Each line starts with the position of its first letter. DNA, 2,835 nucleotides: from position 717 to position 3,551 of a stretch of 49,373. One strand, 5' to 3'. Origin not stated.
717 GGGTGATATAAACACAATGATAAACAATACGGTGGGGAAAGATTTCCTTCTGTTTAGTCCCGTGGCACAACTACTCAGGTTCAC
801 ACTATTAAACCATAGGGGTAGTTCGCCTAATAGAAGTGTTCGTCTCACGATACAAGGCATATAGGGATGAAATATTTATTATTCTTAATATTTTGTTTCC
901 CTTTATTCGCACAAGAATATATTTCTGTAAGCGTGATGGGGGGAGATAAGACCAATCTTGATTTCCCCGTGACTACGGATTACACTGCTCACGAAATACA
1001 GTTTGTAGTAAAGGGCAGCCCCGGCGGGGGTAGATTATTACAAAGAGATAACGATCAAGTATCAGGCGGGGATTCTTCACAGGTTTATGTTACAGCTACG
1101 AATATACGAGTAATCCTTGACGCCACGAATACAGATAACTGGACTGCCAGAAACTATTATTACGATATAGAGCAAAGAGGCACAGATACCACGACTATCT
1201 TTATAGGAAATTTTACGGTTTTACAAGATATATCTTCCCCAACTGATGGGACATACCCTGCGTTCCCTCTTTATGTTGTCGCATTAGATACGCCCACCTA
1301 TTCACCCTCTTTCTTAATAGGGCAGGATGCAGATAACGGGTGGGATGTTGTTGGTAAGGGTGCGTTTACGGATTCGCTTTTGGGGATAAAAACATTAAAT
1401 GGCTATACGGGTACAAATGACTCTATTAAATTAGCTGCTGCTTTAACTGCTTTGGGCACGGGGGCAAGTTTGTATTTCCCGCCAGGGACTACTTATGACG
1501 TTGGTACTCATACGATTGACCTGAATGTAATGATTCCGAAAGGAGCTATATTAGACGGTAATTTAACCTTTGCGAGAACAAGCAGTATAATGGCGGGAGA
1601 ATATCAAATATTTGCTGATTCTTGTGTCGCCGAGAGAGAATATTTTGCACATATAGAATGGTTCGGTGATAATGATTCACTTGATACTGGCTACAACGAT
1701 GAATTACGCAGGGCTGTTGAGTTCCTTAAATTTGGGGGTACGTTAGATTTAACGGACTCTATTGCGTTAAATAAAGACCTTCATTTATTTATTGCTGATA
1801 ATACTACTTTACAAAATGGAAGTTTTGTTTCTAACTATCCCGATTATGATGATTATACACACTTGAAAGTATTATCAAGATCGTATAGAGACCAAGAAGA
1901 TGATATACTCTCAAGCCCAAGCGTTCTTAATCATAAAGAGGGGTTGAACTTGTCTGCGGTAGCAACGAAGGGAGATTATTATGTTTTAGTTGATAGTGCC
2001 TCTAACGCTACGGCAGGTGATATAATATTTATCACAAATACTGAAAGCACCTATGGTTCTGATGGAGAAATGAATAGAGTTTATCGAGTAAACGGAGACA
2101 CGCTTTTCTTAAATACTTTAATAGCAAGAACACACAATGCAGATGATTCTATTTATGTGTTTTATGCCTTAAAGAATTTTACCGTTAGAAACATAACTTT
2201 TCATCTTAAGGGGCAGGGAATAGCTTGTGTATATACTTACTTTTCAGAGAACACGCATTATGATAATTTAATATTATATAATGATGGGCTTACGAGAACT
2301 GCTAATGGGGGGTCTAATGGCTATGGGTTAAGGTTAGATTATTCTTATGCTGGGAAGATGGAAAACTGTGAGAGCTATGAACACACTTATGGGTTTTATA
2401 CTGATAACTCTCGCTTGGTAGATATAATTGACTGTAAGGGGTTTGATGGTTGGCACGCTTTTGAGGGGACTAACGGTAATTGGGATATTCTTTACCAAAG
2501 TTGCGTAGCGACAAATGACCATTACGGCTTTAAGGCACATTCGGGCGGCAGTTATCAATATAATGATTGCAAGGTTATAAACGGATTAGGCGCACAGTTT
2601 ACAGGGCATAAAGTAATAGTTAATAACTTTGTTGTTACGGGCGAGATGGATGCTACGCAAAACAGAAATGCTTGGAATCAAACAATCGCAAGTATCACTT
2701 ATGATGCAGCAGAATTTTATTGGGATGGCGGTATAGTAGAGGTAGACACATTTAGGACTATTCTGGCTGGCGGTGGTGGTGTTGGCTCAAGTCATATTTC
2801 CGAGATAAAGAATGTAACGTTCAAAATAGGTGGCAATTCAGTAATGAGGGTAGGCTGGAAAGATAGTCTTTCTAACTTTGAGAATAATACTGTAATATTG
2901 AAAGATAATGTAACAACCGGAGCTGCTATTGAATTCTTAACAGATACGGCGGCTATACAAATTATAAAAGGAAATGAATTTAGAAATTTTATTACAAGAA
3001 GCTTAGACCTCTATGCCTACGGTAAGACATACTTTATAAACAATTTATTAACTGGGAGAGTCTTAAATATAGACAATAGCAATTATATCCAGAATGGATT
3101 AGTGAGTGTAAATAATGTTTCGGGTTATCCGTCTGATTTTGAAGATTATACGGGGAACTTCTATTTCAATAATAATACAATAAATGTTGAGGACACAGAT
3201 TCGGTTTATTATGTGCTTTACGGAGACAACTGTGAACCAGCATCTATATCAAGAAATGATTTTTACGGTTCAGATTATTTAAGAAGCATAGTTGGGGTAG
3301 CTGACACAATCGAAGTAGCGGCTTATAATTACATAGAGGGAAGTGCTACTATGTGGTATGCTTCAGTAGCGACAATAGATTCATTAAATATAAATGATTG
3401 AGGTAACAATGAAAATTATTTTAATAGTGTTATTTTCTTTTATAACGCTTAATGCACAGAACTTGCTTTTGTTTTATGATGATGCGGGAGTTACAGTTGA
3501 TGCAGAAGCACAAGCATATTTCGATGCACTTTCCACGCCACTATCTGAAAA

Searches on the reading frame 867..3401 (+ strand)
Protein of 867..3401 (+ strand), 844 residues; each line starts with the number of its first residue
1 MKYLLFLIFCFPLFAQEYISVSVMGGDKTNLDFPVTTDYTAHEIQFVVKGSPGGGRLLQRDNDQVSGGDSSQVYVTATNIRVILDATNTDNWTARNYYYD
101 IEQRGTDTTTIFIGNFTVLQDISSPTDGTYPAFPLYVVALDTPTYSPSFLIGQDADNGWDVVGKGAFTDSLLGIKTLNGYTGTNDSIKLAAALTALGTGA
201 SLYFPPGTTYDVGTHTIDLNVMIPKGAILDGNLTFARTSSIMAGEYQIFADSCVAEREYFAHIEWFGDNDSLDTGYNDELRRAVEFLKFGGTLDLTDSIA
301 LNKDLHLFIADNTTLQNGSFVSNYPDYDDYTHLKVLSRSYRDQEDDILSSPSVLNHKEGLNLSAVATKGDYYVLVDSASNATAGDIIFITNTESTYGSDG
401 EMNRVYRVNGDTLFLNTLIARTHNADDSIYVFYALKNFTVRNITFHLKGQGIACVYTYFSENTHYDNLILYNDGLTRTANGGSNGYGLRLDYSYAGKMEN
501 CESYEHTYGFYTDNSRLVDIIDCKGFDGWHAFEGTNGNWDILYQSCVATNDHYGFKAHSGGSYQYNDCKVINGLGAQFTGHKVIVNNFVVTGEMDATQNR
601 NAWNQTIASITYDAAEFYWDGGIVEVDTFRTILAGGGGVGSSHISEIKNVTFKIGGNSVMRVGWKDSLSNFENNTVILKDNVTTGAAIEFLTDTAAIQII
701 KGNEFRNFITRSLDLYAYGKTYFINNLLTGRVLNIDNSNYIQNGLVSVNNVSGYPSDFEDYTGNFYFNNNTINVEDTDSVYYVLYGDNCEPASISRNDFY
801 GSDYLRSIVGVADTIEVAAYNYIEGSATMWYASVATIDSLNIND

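Call 16: search_protein_families(library=phrogs, proteins=[window:867-3401:+], max_evalue=0.001)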
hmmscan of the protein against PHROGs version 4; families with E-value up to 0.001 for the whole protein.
window:867-3401:+ (844 aa): 2 families
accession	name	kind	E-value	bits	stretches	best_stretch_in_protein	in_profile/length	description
phrog_1084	-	unknown function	8.6e-07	30.1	1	38-124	34-116/123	unknown function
phrog_5774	-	connector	9.9e-05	23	1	77-127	47-100/177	head-tail joining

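Call 90: search_protein_families(library=pfam, proteins=[window:867-3401:+], max_evalue=0.01)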
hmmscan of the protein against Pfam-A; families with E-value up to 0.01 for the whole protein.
window:867-3401:+ (844 aa): 0 families
